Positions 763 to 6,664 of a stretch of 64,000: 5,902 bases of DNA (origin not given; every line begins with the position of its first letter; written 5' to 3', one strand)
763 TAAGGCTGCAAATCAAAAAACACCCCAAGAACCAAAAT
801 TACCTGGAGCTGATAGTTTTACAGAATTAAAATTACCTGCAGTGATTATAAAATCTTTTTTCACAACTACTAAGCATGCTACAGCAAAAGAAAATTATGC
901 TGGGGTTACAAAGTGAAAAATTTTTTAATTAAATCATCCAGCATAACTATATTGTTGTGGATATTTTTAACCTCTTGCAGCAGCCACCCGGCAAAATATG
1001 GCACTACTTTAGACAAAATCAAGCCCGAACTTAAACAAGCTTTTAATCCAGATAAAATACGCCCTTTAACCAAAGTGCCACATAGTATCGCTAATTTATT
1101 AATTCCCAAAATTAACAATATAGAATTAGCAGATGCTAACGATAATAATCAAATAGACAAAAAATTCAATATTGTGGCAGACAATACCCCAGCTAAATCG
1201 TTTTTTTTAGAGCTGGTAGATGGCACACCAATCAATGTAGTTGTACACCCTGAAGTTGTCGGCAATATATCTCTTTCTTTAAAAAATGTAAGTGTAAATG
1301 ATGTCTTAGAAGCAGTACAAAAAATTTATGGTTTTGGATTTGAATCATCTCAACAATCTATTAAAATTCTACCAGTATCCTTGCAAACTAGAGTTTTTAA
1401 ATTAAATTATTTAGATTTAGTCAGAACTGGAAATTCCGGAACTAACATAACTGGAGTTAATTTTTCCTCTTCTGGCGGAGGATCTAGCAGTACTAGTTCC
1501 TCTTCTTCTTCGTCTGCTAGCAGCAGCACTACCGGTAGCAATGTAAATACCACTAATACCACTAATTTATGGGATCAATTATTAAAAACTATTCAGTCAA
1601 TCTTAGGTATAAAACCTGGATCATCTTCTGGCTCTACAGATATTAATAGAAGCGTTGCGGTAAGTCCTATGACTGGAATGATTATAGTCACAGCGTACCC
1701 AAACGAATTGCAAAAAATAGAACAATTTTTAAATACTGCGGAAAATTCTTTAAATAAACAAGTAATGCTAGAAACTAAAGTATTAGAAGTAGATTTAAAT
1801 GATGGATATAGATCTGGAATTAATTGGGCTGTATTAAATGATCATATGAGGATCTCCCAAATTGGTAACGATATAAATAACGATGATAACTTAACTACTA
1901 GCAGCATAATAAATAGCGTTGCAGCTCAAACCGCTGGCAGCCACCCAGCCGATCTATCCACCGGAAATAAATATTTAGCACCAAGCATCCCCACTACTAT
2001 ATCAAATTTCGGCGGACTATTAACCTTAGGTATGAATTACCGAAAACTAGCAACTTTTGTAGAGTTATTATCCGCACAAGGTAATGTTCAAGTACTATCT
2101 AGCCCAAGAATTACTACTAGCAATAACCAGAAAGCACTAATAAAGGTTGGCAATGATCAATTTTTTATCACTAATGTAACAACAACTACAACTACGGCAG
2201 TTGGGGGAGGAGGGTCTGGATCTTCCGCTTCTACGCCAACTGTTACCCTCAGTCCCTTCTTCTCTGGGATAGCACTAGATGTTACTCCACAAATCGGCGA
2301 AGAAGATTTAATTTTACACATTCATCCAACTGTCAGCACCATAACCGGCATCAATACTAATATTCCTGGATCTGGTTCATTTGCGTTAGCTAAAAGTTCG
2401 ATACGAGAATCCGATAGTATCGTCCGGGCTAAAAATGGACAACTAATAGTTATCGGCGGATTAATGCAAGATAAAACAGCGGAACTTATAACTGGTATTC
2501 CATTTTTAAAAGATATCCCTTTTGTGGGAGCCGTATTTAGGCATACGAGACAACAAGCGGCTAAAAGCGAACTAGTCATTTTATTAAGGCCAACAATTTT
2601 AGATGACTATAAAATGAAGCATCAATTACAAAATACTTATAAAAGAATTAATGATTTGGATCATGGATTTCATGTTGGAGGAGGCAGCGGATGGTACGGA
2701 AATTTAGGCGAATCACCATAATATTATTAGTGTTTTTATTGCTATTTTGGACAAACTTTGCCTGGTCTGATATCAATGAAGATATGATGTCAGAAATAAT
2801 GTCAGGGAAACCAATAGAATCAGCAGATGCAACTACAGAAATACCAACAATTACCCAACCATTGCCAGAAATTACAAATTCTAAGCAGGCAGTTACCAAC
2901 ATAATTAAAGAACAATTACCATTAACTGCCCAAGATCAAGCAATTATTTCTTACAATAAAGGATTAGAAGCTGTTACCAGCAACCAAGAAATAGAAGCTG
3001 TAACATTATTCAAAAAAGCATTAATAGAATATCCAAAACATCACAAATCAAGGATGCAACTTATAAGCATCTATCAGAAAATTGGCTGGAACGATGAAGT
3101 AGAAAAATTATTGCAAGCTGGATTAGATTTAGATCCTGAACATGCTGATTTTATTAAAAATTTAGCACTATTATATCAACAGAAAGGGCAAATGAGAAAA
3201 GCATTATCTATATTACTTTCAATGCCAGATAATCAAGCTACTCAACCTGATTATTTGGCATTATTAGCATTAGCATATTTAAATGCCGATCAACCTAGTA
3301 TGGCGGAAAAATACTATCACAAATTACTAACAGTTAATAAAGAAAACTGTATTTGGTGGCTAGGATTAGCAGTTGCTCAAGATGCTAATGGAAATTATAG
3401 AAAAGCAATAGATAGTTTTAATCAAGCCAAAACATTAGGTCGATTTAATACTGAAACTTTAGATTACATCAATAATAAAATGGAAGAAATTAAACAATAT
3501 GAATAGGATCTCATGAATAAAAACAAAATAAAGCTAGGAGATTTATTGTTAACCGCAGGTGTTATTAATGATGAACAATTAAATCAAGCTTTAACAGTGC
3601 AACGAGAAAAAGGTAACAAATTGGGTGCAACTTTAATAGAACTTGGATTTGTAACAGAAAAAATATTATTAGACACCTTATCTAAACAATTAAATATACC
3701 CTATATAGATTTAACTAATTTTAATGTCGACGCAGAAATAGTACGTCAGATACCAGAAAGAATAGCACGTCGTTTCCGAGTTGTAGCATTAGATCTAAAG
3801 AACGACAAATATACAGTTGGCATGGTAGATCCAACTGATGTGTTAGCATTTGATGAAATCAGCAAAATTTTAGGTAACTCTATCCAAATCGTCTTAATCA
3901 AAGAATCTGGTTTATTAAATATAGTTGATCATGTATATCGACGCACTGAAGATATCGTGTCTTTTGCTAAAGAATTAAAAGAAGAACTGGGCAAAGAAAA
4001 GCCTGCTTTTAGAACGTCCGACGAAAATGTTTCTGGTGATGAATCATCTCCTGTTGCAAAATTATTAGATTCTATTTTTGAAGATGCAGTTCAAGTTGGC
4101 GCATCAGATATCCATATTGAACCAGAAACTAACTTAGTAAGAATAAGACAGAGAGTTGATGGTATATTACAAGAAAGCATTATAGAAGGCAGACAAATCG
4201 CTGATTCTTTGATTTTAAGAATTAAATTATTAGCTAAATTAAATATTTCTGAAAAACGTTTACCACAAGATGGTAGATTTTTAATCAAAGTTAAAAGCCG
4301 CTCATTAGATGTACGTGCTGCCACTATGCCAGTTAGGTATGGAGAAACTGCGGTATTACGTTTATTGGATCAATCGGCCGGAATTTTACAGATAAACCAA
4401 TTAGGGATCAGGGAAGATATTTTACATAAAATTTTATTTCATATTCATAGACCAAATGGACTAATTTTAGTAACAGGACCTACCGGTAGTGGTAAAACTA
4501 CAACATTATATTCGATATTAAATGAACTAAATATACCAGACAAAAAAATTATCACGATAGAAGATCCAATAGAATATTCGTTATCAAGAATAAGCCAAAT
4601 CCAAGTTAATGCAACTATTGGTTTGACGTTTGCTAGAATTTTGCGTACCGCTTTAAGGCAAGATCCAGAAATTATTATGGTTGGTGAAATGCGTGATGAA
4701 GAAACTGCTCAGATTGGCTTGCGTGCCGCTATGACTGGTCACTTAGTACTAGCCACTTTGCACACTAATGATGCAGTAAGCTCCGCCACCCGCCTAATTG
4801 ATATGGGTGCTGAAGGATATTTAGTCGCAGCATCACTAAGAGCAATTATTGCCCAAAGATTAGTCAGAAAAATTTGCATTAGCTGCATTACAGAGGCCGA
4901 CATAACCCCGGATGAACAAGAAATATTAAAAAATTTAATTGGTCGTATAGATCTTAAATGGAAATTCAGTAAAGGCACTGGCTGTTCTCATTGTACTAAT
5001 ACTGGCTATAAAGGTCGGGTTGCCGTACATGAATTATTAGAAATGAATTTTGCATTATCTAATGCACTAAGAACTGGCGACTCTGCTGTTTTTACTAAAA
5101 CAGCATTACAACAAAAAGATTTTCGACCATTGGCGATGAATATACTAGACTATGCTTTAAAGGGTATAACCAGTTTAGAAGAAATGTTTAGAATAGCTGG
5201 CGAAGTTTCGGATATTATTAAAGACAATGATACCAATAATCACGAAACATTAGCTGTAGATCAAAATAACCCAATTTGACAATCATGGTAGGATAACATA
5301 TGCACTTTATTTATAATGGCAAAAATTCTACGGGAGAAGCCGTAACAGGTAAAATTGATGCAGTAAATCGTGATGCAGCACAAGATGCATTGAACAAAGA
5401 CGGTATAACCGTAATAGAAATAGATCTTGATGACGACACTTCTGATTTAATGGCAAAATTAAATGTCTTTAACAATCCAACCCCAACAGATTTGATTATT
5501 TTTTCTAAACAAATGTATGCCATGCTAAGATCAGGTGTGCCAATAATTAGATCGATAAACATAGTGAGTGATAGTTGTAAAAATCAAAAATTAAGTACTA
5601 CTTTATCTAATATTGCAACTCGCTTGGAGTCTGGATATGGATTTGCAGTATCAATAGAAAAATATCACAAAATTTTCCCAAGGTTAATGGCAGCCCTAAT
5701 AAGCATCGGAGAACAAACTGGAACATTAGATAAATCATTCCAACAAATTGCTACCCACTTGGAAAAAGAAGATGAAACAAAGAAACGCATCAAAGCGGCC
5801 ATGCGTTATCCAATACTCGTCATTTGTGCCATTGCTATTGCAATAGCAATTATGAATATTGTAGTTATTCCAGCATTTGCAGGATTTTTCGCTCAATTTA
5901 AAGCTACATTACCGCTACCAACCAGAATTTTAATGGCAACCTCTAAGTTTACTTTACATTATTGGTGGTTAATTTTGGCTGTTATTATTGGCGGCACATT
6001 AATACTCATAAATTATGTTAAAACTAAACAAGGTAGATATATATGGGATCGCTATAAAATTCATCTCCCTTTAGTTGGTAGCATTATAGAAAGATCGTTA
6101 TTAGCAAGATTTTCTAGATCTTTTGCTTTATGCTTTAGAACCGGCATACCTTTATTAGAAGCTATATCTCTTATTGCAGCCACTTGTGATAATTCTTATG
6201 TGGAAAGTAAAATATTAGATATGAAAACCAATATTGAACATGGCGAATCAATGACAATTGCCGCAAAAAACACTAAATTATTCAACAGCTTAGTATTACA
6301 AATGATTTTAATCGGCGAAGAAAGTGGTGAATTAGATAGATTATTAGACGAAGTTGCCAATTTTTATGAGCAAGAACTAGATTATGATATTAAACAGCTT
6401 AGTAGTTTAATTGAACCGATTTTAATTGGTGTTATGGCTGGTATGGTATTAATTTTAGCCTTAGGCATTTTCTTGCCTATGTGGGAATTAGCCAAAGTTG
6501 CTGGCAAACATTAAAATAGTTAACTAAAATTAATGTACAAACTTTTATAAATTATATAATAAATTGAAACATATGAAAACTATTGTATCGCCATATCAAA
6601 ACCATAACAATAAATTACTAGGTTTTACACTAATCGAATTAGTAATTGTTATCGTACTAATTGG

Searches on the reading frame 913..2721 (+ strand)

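Call 42: search_protein_families(library=pfam, proteins=[window:913-2721:+], max_evalue=0.00001)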
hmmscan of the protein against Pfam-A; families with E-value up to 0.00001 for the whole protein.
window:913-2721:+ (602 aa): 3 families
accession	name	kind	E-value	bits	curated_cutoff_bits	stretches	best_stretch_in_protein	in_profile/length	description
PF00263.26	Secretin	-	1.6e-36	125.9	27.5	1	386-563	2-168/169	Bacterial type II and III secretion system protein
PF07655.18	Secretin_N_2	-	1.6e-12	48.2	23.4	1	159-239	1-85/91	Secretin N-terminal domain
PF03958.22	Secretin_N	-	9.2e-06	26.2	28.2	0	121-274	4-61/69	Bacterial type II/III secretion system short domain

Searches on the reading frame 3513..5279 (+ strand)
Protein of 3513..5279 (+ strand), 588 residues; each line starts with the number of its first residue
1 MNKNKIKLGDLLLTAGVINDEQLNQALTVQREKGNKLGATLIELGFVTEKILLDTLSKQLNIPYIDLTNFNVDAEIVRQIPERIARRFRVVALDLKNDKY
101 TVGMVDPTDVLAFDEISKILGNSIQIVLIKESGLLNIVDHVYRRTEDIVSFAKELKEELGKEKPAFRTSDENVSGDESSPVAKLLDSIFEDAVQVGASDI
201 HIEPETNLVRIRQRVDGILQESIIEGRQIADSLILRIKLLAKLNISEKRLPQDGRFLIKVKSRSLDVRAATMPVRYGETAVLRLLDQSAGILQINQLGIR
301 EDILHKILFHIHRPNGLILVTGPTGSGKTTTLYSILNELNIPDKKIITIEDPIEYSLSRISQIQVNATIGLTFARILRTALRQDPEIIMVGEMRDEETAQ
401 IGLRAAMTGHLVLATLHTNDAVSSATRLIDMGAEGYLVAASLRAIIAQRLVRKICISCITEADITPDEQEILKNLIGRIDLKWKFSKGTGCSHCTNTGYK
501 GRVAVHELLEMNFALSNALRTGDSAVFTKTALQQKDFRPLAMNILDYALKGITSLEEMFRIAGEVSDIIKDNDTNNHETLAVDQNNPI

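Call 42: search_protein_families(library=pfam, proteins=[window:3513-5279:+], max_evalue=0.00001)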
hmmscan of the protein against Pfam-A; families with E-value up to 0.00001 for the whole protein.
window:3513-5279:+ (588 aa): 3 families
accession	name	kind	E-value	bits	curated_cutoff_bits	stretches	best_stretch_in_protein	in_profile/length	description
PF00437.27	T2SSE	-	2.6e-124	415.1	24.9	1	176-560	3-370/370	Type II/IV secretion system protein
PF05157.20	MshEN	-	2.2e-16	60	23.1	1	60-146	1-88/90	MshEN domain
PF25199.1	nSTAND_NTPase5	-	5.5e-07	29.9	34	0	299-365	24-92/145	Novel STAND NTPase 5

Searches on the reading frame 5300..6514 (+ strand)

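Call 42: search_protein_families(library=pfam, proteins=[window:5300-6514:+], max_evalue=0.00001)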
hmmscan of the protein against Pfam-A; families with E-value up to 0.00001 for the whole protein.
window:5300-6514:+ (404 aa): 1 family
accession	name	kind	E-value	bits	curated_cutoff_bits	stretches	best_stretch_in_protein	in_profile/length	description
PF00482.28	T2SSF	-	1.9e-57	193.1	25.2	2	68-191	1-125/125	Type II secretion system (T2SS), protein F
